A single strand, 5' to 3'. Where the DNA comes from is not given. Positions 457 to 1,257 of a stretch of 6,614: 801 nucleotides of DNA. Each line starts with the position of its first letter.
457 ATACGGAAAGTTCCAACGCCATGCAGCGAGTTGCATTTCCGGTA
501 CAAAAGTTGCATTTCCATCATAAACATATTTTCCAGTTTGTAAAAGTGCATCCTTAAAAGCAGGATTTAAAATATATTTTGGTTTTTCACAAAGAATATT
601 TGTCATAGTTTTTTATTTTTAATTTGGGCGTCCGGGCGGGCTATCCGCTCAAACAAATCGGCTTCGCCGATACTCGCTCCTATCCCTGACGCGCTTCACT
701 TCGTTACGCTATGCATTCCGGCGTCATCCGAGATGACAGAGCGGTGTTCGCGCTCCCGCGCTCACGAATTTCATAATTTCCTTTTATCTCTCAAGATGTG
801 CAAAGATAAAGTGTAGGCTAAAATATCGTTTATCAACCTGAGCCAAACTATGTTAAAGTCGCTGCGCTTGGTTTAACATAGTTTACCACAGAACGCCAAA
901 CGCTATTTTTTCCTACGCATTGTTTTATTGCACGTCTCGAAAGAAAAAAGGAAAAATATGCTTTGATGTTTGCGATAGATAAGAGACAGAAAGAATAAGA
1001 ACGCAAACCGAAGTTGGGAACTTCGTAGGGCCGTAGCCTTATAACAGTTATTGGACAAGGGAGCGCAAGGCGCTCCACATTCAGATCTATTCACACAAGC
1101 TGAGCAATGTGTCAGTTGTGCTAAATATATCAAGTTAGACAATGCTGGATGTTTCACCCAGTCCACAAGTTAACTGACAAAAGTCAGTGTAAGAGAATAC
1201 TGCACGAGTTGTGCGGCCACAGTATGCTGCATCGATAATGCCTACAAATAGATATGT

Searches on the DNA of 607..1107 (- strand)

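Call 89: search_dna_similar(query=window:607-1107:-, collection=phages, mode=distant, max_rows=15, max_evalue=0.001)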
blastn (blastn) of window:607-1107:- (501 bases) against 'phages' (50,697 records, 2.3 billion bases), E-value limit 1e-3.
Records with a match: 7; places in all: 7; records where one place covers at least 80% of the query: 0.
Best place of each record, by identity: 80-90% 3; 60-80% 4.
By first word of the organism name: bajarodmic 3; Tortoise 2; Rattus 1; Microviridae 1.
By host as written in the record: Peromyscus fraterculus 2; - 2; Gopherus morafkai 2; Rattus norvegicus 1.
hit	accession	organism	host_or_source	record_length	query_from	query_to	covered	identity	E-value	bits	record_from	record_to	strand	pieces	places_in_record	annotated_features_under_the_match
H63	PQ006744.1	bajarodmic virus 65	Peromyscus fraterculus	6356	416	498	17%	83.1%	7e-12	78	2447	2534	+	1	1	none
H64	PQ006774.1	bajarodmic virus 65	Peromyscus fraterculus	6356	416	498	17%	83.1%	7e-12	78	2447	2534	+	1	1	none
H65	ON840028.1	Rattus norvegicus microvirus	Rattus norvegicus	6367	416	497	16%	79.3%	2e-7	64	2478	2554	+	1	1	none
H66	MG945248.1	Microviridae sp.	dog feces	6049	416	499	17%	76.5%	5e-7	62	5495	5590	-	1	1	none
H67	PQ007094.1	bajarodmic virus 65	Neotoma bryanti feces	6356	416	486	14%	84.4%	8e-11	73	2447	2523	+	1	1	none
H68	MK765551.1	Tortoise microvirus 1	Gopherus morafkai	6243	416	488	15%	78.5%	8e-5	55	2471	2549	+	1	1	hypothetical protein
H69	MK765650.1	Tortoise microvirus 97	Gopherus morafkai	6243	416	488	15%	78.5%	8e-5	55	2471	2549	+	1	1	hypothetical protein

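Call 91: get_annotated_region(hit=H64, flank=7000)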
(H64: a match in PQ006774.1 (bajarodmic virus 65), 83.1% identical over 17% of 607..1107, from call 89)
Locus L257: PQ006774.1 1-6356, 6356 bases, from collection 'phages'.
description: Bajarodmic virus 65 isolate BGG_061_68, complete genome.
organism: bajarodmic virus 65 (NCBI taxid 3343691)
taxonomy: Viruses; Monodnaviria; Sangervirae; Phixviricota; Malgrandaviricetes; Petitvirales; Microviridae; Microvirus
host: Peromyscus fraterculus; source: feces; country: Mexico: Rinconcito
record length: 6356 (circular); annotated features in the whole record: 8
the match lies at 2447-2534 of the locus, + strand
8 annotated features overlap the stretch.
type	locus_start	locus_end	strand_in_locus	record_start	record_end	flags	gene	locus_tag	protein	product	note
CDS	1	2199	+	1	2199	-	-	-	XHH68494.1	major capsid protein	-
CDS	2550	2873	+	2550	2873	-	-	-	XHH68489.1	hypothetical protein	-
CDS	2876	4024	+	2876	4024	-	-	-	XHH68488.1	DNA pilot protein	-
CDS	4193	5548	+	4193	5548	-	-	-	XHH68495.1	replication initiator protein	-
CDS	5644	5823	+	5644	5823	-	-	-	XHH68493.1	hypothetical protein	-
CDS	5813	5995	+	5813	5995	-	-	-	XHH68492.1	hypothetical protein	-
CDS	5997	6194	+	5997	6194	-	-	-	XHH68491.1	hypothetical protein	-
CDS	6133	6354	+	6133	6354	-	-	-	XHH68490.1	hypothetical protein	-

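Call 94: get_annotated_region(hit=H65, flank=400)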
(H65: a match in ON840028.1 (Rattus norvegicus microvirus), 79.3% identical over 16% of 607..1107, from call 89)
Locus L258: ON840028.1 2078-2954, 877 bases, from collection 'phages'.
description: Rattus norvegicus microvirus strain RnF02/con/MCP2 major capsid protein gene, complete cds.
organism: Rattus norvegicus microvirus (NCBI taxid 3031342)
taxonomy: Viruses; Monodnaviria; Sangervirae; Phixviricota; Malgrandaviricetes; Petitvirales; Microviridae; Microvirus
host: Rattus norvegicus; source: -; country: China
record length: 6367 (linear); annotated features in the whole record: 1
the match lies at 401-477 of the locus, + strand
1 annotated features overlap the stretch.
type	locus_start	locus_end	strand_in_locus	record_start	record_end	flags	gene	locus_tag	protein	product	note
CDS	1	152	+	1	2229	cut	-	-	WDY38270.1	major capsid protein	-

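Call 95: get_annotated_region(hit=H66, flank=400)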
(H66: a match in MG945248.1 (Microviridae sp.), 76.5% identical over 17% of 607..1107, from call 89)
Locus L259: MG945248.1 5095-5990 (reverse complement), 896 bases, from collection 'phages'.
description: UNVERIFIED: Microviridae sp. isolate 2279-1602, partial genome.
organism: Microviridae sp. (NCBI taxid 2202644)
taxonomy: Viruses; Monodnaviria; Sangervirae; Phixviricota; Malgrandaviricetes; Petitvirales; Microviridae
host: -; source: dog feces; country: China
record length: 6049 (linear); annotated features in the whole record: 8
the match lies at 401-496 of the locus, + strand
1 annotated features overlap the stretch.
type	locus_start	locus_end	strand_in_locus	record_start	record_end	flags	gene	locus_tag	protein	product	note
misc_feature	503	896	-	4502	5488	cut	-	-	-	-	similar to VP4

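Call 96: get_annotated_region(hit=H68, flank=400)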
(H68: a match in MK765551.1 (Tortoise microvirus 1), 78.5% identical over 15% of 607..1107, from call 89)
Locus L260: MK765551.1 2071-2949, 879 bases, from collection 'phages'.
description: Tortoise microvirus 1 isolate 1_SP_22, complete genome.
organism: Tortoise microvirus 1 (NCBI taxid 2583098)
taxonomy: Viruses; Monodnaviria; Sangervirae; Phixviricota; Malgrandaviricetes; Petitvirales; Microviridae
host: Gopherus morafkai; source: feces; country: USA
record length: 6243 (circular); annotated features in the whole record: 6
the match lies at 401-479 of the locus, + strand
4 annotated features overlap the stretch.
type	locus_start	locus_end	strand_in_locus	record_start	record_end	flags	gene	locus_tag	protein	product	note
CDS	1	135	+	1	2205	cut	-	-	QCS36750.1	major capsid protein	similar to PHA00363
CDS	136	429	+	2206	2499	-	-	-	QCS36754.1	hypothetical protein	-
CDS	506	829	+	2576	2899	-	-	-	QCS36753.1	hypothetical protein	-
CDS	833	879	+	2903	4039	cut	-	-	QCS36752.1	DNA pilot protein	similar to PHA00327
